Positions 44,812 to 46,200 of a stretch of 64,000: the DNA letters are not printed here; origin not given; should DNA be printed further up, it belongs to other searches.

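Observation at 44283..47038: IPCT-like cytidylyltransferase convergent with an operon of a TIM-barrel sugar isomerase and an N-terminally extended CDP-alcohol phosphatidyltransferase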

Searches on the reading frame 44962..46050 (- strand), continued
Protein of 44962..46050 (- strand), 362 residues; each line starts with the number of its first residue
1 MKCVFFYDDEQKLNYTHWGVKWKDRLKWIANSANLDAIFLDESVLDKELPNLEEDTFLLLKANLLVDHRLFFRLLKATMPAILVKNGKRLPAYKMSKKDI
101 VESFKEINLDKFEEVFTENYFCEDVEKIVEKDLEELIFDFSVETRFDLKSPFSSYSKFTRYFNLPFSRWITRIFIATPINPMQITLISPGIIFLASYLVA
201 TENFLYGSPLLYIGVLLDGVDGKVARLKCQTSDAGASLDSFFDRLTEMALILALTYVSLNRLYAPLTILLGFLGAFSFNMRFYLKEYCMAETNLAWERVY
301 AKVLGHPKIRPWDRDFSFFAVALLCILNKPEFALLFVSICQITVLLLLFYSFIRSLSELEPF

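Call 41: search_protein_families(library=ncbifam, proteins=[P0006, P0007, P0008, P0009, P0015, P0033, P0011, P0013, P0016, P0131], max_evalue=1e-10)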
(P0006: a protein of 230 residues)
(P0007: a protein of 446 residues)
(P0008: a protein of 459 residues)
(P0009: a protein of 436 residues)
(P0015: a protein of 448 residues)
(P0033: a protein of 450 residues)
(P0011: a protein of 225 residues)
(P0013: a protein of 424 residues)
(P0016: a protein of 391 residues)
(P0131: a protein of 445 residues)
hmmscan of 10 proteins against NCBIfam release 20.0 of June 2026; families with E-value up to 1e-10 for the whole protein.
P0006 (230 aa): 3 families
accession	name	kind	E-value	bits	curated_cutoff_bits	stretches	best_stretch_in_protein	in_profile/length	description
NF041135.1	IPPtranDIPPsyn_Thcocales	equivalog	2e-27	96.3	580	1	18-208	229-411/419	bifunctional L-myo-inositol-1-phosphate cytidylyltransferase/CDP-L-myo-inositol myo-inositolphosphotransferase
NF040950.1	archin_ph_syn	equivalog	1.5e-18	67.4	180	1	28-190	13-160/191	archaetidylinositol phosphate synthase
NF045883.1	PIPSynth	equivalog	4.6e-11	42.8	170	1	29-123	12-107/197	phosphatidylinositol phosphate synthase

P0007 (446 aa): 13 families
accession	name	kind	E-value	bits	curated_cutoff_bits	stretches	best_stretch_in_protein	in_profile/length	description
NF041135.1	IPPtranDIPPsyn_Thcocales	equivalog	1.1e-43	149.8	580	1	1-429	1-411/419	bifunctional L-myo-inositol-1-phosphate cytidylyltransferase/CDP-L-myo-inositol myo-inositolphosphotransferase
TIGR03992.1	Arch_glmU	subfamily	6.6e-25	87.8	292.1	1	1-230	1-231/393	bifunctional sugar-1-phosphate nucleotidylyltransferase/acetyltransferase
NF041313.1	UDPGP_AglF_Halo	equivalog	2.4e-23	82.8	400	1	1-226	1-234/234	UTP--glucose-1-phosphate uridylyltransferase AglF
NF040950.1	archin_ph_syn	equivalog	2.1e-18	66.9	180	1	254-358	14-121/191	archaetidylinositol phosphate synthase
TIGR01208.1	rmlA_long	equivalog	2.3e-17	62.9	320.25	1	3-230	2-238/353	glucose-1-phosphate thymidylyltransferase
NF045883.1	PIPSynth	equivalog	4.8e-15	55.8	170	1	250-368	9-129/197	phosphatidylinositol phosphate synthase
TIGR01173.1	glmU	equivalog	1.4e-14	53.9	366.85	1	1-230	1-240/452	bifunctional UDP-N-acetylglucosamine diphosphorylase/glucosamine-1-phosphate N-acetyltransferase GlmU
NF045761.1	NAMPUrTaseMurU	equivalog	1.9e-14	54.1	250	1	1-222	1-223/226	N-acetylmuramate alpha-1-phosphate uridylyltransferase MurU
NF010933.0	PRK14353.1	equivalog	2.6e-14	52.7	505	1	3-229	8-245/453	bifunctional UDP-N-acetylglucosamine diphosphorylase/glucosamine-1-phosphate N-acetyltransferase GlmU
NF010934.1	PRK14354.1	equivalog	5.9e-14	51.4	450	1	3-229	2-239/447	bifunctional UDP-N-acetylglucosamine diphosphorylase/glucosamine-1-phosphate N-acetyltransferase GlmU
NF041173.1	Sug_nt_acttase_Thmprot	equivalog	7.8e-14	51.4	600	1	1-230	1-231/405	bifunctional sugar-1-phosphate nucleotidylyltransferase/acetyltransferase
NF010935.0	PRK14355.1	equivalog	5e-11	41.9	718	1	2-120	5-122/459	bifunctional UDP-N-acetylglucosamine diphosphorylase/glucosamine-1-phosphate N-acetyltransferase GlmU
NF052561.1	PIPSynBT1523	equivalog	6.2e-11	42.4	350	0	257-368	18-138/232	hypothetical protein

P0008 (459 aa): 10 families
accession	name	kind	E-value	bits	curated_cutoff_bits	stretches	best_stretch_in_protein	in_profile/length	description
NF041135.1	IPPtranDIPPsyn_Thcocales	equivalog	2.4e-41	142.1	580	1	1-431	1-407/419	bifunctional L-myo-inositol-1-phosphate cytidylyltransferase/CDP-L-myo-inositol myo-inositolphosphotransferase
TIGR03992.1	Arch_glmU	subfamily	7.1e-30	104.2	292.1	1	1-208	1-209/393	bifunctional sugar-1-phosphate nucleotidylyltransferase/acetyltransferase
NF041313.1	UDPGP_AglF_Halo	equivalog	1.7e-28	99.7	400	1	1-224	1-231/234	UTP--glucose-1-phosphate uridylyltransferase AglF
NF052502.1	man1P_GTase_Rv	exception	9.2e-18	64.2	440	1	1-110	1-111/352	mannose-1-phosphate guanylyltransferase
TIGR01208.1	rmlA_long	equivalog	3.6e-17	62.3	320.25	1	3-235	2-241/353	glucose-1-phosphate thymidylyltransferase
NF040950.1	archin_ph_syn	equivalog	1.6e-15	57.5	180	1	256-351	15-111/191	archaetidylinositol phosphate synthase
NF045761.1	NAMPUrTaseMurU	equivalog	2.2e-15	57.1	250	1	1-178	1-183/226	N-acetylmuramate alpha-1-phosphate uridylyltransferase MurU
NF049965.1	GlMnHpPGnyltfHddC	equivalog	2.8e-14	53.3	300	1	1-129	1-127/221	D-glycero-D-manno-heptose 1-phosphate guanosyltransferase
NF041173.1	Sug_nt_acttase_Thmprot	equivalog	1.8e-11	43.7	600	1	1-176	1-176/405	bifunctional sugar-1-phosphate nucleotidylyltransferase/acetyltransferase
NF010935.0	PRK14355.1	equivalog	9.8e-11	40.9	718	0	2-120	5-120/459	bifunctional UDP-N-acetylglucosamine diphosphorylase/glucosamine-1-phosphate N-acetyltransferase GlmU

P0009 (436 aa): 10 families
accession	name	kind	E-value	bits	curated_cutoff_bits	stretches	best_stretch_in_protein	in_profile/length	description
NF041135.1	IPPtranDIPPsyn_Thcocales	equivalog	9.1e-53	179.7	580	1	1-412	1-397/419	bifunctional L-myo-inositol-1-phosphate cytidylyltransferase/CDP-L-myo-inositol myo-inositolphosphotransferase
NF041313.1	UDPGP_AglF_Halo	equivalog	8.6e-29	100.6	400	1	1-223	1-233/234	UTP--glucose-1-phosphate uridylyltransferase AglF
TIGR03992.1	Arch_glmU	subfamily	4.4e-28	98.3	292.1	1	1-226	1-229/393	bifunctional sugar-1-phosphate nucleotidylyltransferase/acetyltransferase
NF040950.1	archin_ph_syn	equivalog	2.5e-21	76.4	180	1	253-359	14-121/191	archaetidylinositol phosphate synthase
TIGR01208.1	rmlA_long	equivalog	2.3e-20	72.8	320.25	1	3-228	2-238/353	glucose-1-phosphate thymidylyltransferase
NF045761.1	NAMPUrTaseMurU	equivalog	1.6e-18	67.4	250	1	1-221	1-224/226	N-acetylmuramate alpha-1-phosphate uridylyltransferase MurU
NF049965.1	GlMnHpPGnyltfHddC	equivalog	7.3e-18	65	300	1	1-111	1-110/221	D-glycero-D-manno-heptose 1-phosphate guanosyltransferase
NF045883.1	PIPSynth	equivalog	1.3e-15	57.7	170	1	252-357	12-119/197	phosphatidylinositol phosphate synthase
NF052502.1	man1P_GTase_Rv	exception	1.2e-12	47.4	440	1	1-107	1-108/352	mannose-1-phosphate guanylyltransferase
NF041173.1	Sug_nt_acttase_Thmprot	equivalog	1.6e-11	43.8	600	1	1-158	1-157/405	bifunctional sugar-1-phosphate nucleotidylyltransferase/acetyltransferase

P0015 (448 aa): 10 families
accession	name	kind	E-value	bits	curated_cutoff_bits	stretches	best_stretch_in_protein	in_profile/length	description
NF041135.1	IPPtranDIPPsyn_Thcocales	equivalog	4.9e-40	137.8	580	1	1-343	1-328/419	bifunctional L-myo-inositol-1-phosphate cytidylyltransferase/CDP-L-myo-inositol myo-inositolphosphotransferase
TIGR03992.1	Arch_glmU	subfamily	9.4e-30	103.8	292.1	1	1-231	1-231/393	bifunctional sugar-1-phosphate nucleotidylyltransferase/acetyltransferase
NF041313.1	UDPGP_AglF_Halo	equivalog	2.8e-24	85.8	400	1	1-119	1-117/234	UTP--glucose-1-phosphate uridylyltransferase AglF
TIGR01208.1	rmlA_long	equivalog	3.5e-22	78.8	320.25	1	3-231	2-238/353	glucose-1-phosphate thymidylyltransferase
NF045761.1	NAMPUrTaseMurU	equivalog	2.8e-18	66.6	250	1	1-224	1-224/226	N-acetylmuramate alpha-1-phosphate uridylyltransferase MurU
NF041173.1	Sug_nt_acttase_Thmprot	equivalog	3.6e-14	52.5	600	1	1-230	1-230/405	bifunctional sugar-1-phosphate nucleotidylyltransferase/acetyltransferase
NF040950.1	archin_ph_syn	equivalog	2.1e-12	47.3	180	1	252-354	13-117/191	archaetidylinositol phosphate synthase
NF045883.1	PIPSynth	equivalog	3.8e-12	46.3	170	1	250-361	10-122/197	phosphatidylinositol phosphate synthase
NF052502.1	man1P_GTase_Rv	exception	3.9e-12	45.7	440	1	1-111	1-112/352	mannose-1-phosphate guanylyltransferase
NF049965.1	GlMnHpPGnyltfHddC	equivalog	2.5e-11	43.6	300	1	1-114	1-113/221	D-glycero-D-manno-heptose 1-phosphate guanosyltransferase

P0033 (450 aa): 8 families
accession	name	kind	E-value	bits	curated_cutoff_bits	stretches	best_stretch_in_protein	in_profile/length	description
NF041135.1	IPPtranDIPPsyn_Thcocales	equivalog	2.8e-42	145.2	580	1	1-430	1-403/419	bifunctional L-myo-inositol-1-phosphate cytidylyltransferase/CDP-L-myo-inositol myo-inositolphosphotransferase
NF041313.1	UDPGP_AglF_Halo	equivalog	3.6e-26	92.1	400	1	1-224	1-227/234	UTP--glucose-1-phosphate uridylyltransferase AglF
TIGR03992.1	Arch_glmU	subfamily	4.9e-24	84.9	292.1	1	1-225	1-221/393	bifunctional sugar-1-phosphate nucleotidylyltransferase/acetyltransferase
TIGR01208.1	rmlA_long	equivalog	1.2e-19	70.5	320.25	1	3-238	2-240/353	glucose-1-phosphate thymidylyltransferase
NF040950.1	archin_ph_syn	equivalog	1.5e-19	70.6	180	1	256-356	13-114/191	archaetidylinositol phosphate synthase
NF041173.1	Sug_nt_acttase_Thmprot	equivalog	4.9e-16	58.7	600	1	1-222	1-218/405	bifunctional sugar-1-phosphate nucleotidylyltransferase/acetyltransferase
NF045761.1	NAMPUrTaseMurU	equivalog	3e-15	56.7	250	1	1-115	1-114/226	N-acetylmuramate alpha-1-phosphate uridylyltransferase MurU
TIGR01207.1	rmlA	equivalog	7e-11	41.8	360.65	1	3-122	2-121/286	glucose-1-phosphate thymidylyltransferase RfbA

P0011 (225 aa): 3 families
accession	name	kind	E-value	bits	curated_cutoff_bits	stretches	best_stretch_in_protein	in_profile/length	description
NF041135.1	IPPtranDIPPsyn_Thcocales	equivalog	1.2e-26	93.7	580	1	7-206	216-407/419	bifunctional L-myo-inositol-1-phosphate cytidylyltransferase/CDP-L-myo-inositol myo-inositolphosphotransferase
NF040950.1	archin_ph_syn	equivalog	3.7e-19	69.3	180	1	31-212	13-184/191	archaetidylinositol phosphate synthase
NF045883.1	PIPSynth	equivalog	9.5e-12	45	170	1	33-165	14-144/197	phosphatidylinositol phosphate synthase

P0013 (424 aa): 4 families
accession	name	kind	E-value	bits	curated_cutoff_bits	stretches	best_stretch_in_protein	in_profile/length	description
NF041135.1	IPPtranDIPPsyn_Thcocales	equivalog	1.2e-63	215.6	580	1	6-361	15-353/419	bifunctional L-myo-inositol-1-phosphate cytidylyltransferase/CDP-L-myo-inositol myo-inositolphosphotransferase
NF040950.1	archin_ph_syn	equivalog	1.2e-26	93.8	180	1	250-399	14-163/191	archaetidylinositol phosphate synthase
NF045883.1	PIPSynth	equivalog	9.7e-17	61.3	170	1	248-361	15-128/197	phosphatidylinositol phosphate synthase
NF052561.1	PIPSynBT1523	equivalog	2.6e-12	46.9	350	1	256-361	23-140/232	hypothetical protein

P0016 (391 aa): 2 families
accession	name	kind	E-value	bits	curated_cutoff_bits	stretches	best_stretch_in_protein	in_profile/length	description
NF041135.1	IPPtranDIPPsyn_Thcocales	equivalog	9.4e-19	67.7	580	1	165-375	206-406/419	bifunctional L-myo-inositol-1-phosphate cytidylyltransferase/CDP-L-myo-inositol myo-inositolphosphotransferase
NF040950.1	archin_ph_syn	equivalog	6.2e-15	55.5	180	1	198-297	12-111/191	archaetidylinositol phosphate synthase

P0131 (445 aa): 11 families
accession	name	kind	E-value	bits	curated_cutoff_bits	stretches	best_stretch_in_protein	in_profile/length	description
NF041135.1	IPPtranDIPPsyn_Thcocales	equivalog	2.5e-94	316.7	580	1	3-443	1-418/419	bifunctional L-myo-inositol-1-phosphate cytidylyltransferase/CDP-L-myo-inositol myo-inositolphosphotransferase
TIGR03992.1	Arch_glmU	subfamily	1e-35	123.4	292.1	1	3-252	1-242/393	bifunctional sugar-1-phosphate nucleotidylyltransferase/acetyltransferase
NF041313.1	UDPGP_AglF_Halo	equivalog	9.7e-27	93.9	400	1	3-237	1-234/234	UTP--glucose-1-phosphate uridylyltransferase AglF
NF045761.1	NAMPUrTaseMurU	equivalog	3.4e-26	92.5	250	1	3-233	1-223/226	N-acetylmuramate alpha-1-phosphate uridylyltransferase MurU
TIGR01208.1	rmlA_long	equivalog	1.1e-23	83.7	320.25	1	4-267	1-258/353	glucose-1-phosphate thymidylyltransferase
NF040950.1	archin_ph_syn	equivalog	6.9e-22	78.2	180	1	255-369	9-120/191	archaetidylinositol phosphate synthase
NF041173.1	Sug_nt_acttase_Thmprot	equivalog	2.1e-20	73.1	600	1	3-267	1-252/405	bifunctional sugar-1-phosphate nucleotidylyltransferase/acetyltransferase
NF045883.1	PIPSynth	equivalog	2.4e-17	63.3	170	1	252-368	5-122/197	phosphatidylinositol phosphate synthase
NF052502.1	man1P_GTase_Rv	exception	4.8e-13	48.7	440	1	4-105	2-102/352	mannose-1-phosphate guanylyltransferase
NF049965.1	GlMnHpPGnyltfHddC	equivalog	1.4e-12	47.7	300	1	3-231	1-215/221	D-glycero-D-manno-heptose 1-phosphate guanosyltransferase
TIGR01099.1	galU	equivalog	4.6e-11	42.8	326.8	0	3-62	2-61/261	UTP--glucose-1-phosphate uridylyltransferase GalU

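Call 42: find_encoding_contigs(protein=P0007, flank=8000, max_places=3)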
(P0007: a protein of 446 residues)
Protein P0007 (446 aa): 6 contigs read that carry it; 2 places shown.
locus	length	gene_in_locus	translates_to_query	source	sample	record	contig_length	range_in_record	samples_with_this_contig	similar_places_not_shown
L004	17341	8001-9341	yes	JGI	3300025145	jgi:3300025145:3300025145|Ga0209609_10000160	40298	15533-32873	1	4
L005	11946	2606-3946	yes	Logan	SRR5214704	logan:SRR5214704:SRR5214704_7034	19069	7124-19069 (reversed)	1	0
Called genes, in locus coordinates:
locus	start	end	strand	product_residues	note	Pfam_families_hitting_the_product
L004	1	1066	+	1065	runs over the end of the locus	-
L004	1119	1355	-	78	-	-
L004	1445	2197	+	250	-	-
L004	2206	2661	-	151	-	-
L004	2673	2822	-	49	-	-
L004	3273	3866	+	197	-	PF13238:AAA_18, PF13671:AAA_33 (weak), PF13207:AAA_17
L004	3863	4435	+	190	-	PF01956:EMC3_TMCO1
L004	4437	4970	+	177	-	PF01199:Ribosomal_L34e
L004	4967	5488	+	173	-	PF00406:ADK (faint), PF01121:CoaE (faint), PF13189:Cytidylate_kin2, PF13207:AAA_17, PF13238:AAA_18, PF13521:AAA_28 (weak), PF13671:AAA_33 (weak), PF02224:Cytidylate_kin (weak), +2 more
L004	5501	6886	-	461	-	-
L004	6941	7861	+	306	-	PF01261:AP_endonuc_2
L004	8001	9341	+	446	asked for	PF00483:NTP_transferase, PF12804:NTP_transf_3, PF01066:CDP-OH_P_transf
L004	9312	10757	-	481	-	PF00535:Glycos_transf_2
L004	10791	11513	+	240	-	PF01135:PCMT (weak), PF08704:GCD14, PF05175:MTS (weak), PF13847:Methyltransf_31 (weak)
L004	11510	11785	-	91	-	-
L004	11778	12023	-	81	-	PF10884:DUF2683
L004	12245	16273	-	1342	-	PF20943:DUF4785_3rd (faint), PF13620:CarboxypepD_reg, PF05048:NosD, PF13229:Beta_helix, PF05048:NosD, PF13229:Beta_helix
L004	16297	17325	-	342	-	-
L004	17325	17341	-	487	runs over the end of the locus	PF07705:CARDB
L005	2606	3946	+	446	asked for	PF00483:NTP_transferase, PF12804:NTP_transf_3, PF01066:CDP-OH_P_transf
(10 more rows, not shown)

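Call 44: find_encoding_contigs(protein=P0009, flank=8000, max_places=2)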
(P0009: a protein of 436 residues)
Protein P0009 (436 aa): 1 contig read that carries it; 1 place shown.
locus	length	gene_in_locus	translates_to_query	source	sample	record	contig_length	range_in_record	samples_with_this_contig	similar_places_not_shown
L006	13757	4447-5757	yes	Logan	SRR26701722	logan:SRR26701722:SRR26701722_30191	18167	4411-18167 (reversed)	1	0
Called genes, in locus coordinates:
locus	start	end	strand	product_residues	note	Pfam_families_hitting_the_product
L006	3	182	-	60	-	?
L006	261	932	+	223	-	PF02732:ERCC4, PF14520:HHH_5 (weak)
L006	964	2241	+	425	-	PF13660:DUF4147, PF05161:MOFRL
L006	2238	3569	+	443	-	-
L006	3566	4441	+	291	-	PF08282:Hydrolase_3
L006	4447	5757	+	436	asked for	PF00483:NTP_transferase, PF12804:NTP_transf_3, PF01066:CDP-OH_P_transf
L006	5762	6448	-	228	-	PF00535:Glycos_transf_2, PF13641:Glyco_tranf_2_3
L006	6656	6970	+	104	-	PF01918:Alba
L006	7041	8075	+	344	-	PF26356:Pelota_N, PF03464:eRF1_2, PF03465:eRF1_3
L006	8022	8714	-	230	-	PF22175:Ogg-HhH (weak), PF00730:HhH-GPD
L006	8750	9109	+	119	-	-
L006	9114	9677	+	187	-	-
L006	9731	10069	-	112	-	-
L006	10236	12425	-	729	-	PF00482:T2SSF (faint)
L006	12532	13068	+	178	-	-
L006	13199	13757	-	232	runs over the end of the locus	-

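Call 45: find_encoding_contigs(protein=P0008, flank=8000, max_places=2)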
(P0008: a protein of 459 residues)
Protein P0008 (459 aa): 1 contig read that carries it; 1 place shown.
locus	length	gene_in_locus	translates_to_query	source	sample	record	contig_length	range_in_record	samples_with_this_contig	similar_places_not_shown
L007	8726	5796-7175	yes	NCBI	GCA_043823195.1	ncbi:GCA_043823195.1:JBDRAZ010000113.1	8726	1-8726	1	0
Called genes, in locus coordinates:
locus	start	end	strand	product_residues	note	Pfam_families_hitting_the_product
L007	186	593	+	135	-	-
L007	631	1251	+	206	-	-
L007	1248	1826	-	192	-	-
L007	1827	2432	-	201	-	-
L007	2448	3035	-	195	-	-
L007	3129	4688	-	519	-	PF13424:TPR_12 (faint), PF25058:ARM_TT21 (faint), PF00515:TPR_1 (faint)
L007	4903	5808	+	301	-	PF01261:AP_endonuc_2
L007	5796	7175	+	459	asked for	PF00483:NTP_transferase, PF12804:NTP_transf_3, PF01066:CDP-OH_P_transf (weak)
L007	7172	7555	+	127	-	PF01894:YjbQ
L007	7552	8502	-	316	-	-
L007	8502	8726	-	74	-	?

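Call 46: find_encoding_contigs(protein=P0006, flank=8000, max_places=2)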
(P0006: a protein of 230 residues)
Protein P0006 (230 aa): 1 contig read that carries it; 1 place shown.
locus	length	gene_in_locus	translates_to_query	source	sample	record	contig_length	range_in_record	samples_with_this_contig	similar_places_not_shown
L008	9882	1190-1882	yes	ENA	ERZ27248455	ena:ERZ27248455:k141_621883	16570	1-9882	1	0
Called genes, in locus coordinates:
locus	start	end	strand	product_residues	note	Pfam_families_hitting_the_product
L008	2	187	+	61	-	?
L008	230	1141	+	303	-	PF02653:BPD_transp_2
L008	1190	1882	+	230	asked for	PF01066:CDP-OH_P_transf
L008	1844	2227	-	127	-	PF01909:NTP_transf_2, PF18765:Polbeta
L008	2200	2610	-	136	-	PF05168:HEPN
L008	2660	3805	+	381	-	PF21948:LplA-B_cat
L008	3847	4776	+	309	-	PF04055:Radical_SAM, PF06463:Mob_synth_C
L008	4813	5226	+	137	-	PF02391:MoaE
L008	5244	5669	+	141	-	PF01967:MoaC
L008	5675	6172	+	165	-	PF00994:MoCF_biosynth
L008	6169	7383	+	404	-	PF03453:MoeA_N, PF00994:MoCF_biosynth, PF03454:MoeA_C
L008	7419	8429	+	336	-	PF04055:Radical_SAM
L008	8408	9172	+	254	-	PF21948:LplA-B_cat, PF03099:BPL_LplA_LipB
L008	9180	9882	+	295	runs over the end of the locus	PF26482:DUF8155, PF26483:DUF8155_C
